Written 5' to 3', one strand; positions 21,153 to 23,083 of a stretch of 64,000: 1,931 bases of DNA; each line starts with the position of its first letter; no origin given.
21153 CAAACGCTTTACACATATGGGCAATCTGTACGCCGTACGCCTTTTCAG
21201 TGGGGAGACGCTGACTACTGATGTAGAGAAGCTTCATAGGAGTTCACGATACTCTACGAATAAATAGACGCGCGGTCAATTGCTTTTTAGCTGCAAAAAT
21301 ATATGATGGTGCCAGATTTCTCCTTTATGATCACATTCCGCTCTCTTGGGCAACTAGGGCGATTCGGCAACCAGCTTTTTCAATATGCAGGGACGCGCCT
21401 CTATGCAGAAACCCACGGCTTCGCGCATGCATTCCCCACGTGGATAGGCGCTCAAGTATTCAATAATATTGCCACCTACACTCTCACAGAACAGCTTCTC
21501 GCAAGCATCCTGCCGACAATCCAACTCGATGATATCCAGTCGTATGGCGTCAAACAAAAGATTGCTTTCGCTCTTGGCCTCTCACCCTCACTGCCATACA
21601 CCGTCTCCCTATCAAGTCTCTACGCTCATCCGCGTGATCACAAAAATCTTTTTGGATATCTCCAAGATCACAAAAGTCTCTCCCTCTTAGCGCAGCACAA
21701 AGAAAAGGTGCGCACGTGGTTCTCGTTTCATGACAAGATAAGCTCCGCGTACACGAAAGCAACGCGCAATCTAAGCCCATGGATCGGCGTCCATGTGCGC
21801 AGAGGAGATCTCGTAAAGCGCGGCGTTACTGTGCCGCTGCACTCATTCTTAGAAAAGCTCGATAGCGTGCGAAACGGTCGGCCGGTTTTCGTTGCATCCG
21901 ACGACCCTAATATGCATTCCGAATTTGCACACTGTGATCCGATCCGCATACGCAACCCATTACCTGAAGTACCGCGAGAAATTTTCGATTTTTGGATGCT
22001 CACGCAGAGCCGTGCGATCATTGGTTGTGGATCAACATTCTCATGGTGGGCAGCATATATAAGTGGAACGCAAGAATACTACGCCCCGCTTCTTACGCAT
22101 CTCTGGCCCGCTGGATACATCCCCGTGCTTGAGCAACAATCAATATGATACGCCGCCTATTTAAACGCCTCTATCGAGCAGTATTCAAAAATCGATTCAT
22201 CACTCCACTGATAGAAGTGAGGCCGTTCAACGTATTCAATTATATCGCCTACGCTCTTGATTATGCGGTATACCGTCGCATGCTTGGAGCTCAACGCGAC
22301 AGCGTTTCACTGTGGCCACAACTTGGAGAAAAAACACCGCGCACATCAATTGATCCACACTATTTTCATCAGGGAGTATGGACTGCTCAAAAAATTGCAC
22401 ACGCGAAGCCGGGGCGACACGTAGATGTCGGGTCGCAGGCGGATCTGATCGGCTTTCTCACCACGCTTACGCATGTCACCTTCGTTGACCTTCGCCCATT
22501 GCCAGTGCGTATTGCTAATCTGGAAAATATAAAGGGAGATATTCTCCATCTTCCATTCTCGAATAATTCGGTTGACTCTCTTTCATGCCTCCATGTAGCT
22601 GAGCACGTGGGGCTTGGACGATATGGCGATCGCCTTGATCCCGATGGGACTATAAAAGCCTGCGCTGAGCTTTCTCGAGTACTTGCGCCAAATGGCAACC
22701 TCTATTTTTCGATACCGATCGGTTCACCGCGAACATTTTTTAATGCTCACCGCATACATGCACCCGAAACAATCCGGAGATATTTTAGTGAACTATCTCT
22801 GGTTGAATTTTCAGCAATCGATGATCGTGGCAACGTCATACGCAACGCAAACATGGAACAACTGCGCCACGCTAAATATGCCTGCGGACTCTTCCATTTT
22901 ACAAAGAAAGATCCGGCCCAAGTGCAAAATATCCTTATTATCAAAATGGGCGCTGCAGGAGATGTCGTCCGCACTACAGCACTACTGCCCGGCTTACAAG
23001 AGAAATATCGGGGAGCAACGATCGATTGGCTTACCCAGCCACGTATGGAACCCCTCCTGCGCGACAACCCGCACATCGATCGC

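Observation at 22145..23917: Fusion of a SAM-dependent methyltransferase domain to a GT9 heptosyltransferase-like domain in one 590-aa protein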

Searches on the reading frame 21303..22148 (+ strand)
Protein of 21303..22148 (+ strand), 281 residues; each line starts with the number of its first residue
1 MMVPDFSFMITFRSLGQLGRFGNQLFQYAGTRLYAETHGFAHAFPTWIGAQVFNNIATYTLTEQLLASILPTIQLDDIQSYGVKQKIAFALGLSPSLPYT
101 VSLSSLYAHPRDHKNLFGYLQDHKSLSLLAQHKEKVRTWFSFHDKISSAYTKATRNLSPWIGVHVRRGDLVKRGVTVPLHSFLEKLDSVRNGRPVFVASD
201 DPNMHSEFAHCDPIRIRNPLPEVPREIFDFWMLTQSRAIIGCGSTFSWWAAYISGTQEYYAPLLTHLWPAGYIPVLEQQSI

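Call 3: search_protein_families(library=pfam, proteins=[window:21303-22148:+], max_evalue=0.01)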
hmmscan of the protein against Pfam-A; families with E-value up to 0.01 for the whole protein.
window:21303-22148:+ (281 aa): 1 family
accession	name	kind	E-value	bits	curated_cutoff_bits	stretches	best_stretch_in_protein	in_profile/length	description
PF01531.22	Glyco_transf_11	-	9e-08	32.1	23.9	1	154-258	159-270/298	Glycosyl transferase family 11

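Call 4: search_protein_families(library=ncbifam, proteins=[window:21303-22148:+], max_evalue=0.01)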
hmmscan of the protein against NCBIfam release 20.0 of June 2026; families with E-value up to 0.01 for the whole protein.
window:21303-22148:+ (281 aa): 0 families

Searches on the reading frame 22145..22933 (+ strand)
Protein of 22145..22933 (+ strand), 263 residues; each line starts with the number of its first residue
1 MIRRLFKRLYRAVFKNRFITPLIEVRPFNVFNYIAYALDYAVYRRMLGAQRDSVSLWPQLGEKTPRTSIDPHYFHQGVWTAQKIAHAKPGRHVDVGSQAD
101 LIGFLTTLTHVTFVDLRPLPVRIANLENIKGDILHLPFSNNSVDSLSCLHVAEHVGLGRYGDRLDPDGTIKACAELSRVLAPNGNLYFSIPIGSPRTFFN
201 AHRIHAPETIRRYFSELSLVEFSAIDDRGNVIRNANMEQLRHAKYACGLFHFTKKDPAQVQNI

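Call 47: predict_structure(alignment_id=A3)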
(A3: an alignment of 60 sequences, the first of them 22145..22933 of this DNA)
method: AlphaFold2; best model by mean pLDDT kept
length: 263 residues; sequences in the alignment: 60
mean_pLDDT: 90.7   pTM: 0.87
mean pLDDT of the five models: 90.7, 90.6, 90.3, 89.4, 87.0
residues with pLDDT >= 90: 196; 70-90: 42; 50-70: 23; < 50: 2
segments of 3 or more residues with pLDDT < 50: none
pLDDT, mean of each block of 10 residues (from residue 1): 76 61 66 91 93 88 62 93 98 96 97 94 97 97 98 94 95 98 98 97 97 98 97 97 97 91 57
secondary structure, 60 per line:
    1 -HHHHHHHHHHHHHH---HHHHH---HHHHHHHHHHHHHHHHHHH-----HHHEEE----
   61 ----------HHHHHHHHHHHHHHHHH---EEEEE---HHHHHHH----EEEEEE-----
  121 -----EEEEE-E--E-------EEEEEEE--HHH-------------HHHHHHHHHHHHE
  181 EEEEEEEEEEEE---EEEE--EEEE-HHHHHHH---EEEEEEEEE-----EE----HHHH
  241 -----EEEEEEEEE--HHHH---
elements in order: H2-15 H19-23 H27-45 E54-56 H71-87 E91-95 H99-105 E110-115 E126-130 E143-149 H168-179 E180-192 E196-199 E202-205 H207-213 E217-225 H237-240 E246-254 H257-260

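Call 51: fold_search(model_id=the predicted structure, library=pdb)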
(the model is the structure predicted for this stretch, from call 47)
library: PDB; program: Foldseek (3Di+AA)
matches with E <= 10: 1723; with E <= 0.001: 904
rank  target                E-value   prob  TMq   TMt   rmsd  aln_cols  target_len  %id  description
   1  6f5z_A                4.4e-09  1.00  0.45  0.52   7.9       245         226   16  Complex between the Haloferax volcanii Trm112 methyltransferase activator and the Hvo_0019 putative methyltransferase (released 2018-07-11)
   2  2p8j_A                7.2e-09  1.00  0.48  0.60   6.0       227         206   16  Crystal structure of S-adenosylmethionine-dependent methyltransferase (NP_349143.1) from Clostridium acetobutylicum at (released 2007-04-24)
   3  2p8j_B                8.2e-09  1.00  0.47  0.59   6.6       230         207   16  Crystal structure of S-adenosylmethionine-dependent methyltransferase (NP_349143.1) from Clostridium acetobutylicum at (released 2007-04-24)
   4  8zc7_A                9.2e-09  1.00  0.49  0.48  11.8       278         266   15  Crystallographic analysis of MitM, which catalyzes the post-mitosane modification in mitomycin biosynthesis (released 2024-11-27)
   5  1xxl_A                1.0e-08  1.00  0.46  0.52   8.1       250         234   16  The crystal structure of YcgJ protein from Bacillus subitilis at 2.1 A resolution (released 2004-11-23)
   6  3l8d                  1.1e-08  1.00  0.49  0.62   4.1       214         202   14  Crystal structure of methyltransferase from Bacillus Thuringiensis (released 2010-01-12)
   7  6uvq_A                1.7e-08  1.00  0.48  0.49   7.9       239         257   15  Crystal structure of Apo AtmM (released 2020-11-25)
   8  6f5z_B                1.7e-08  1.00  0.46  0.52   6.5       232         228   18  Complex between the Haloferax volcanii Trm112 methyltransferase activator and the Hvo_0019 putative methyltransferase (released 2018-07-11)
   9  2o57_A                2.1e-08  1.00  0.52  0.49  12.0       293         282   16  Crystal Structure of a putative sarcosine dimethylglycine methyltransferase from Galdieria sulphuraria (released 2006-12-19)
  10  2o57_D                2.6e-08  1.00  0.49  0.48   8.7       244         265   16  Crystal Structure of a putative sarcosine dimethylglycine methyltransferase from Galdieria sulphuraria (released 2006-12-19)
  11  3ofk_B                3.2e-08  1.00  0.47  0.62   8.1       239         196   14  Crystal structure of N-methyltransferase NodS from Bradyrhizobium japonicum WM9 in complex with S-adenosyl-l-homocyste (released 2010-10-27)
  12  2o57_B                4.1e-08  1.00  0.50  0.48  11.8       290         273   16  Crystal Structure of a putative sarcosine dimethylglycine methyltransferase from Galdieria sulphuraria (released 2006-12-19)
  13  8zc8_B                4.3e-08  1.00  0.50  0.47   8.6       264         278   13  The structure of MitM and mitomycin A with SAH in mitomycin (released 2024-11-27)
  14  5ufm_A                4.3e-08  1.00  0.46  0.53   8.9       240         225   15  Crystal structure of Burkholderia thailandensis 1,6-didemethyltoxoflavin-N1-methyltransferase with bound 1,6-didemethy (released 2017-12-13)
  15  6uv6_C                5.2e-08  1.00  0.48  0.47  12.7       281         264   14  AtmM with bound rebeccamycin analogue (released 2020-11-25)
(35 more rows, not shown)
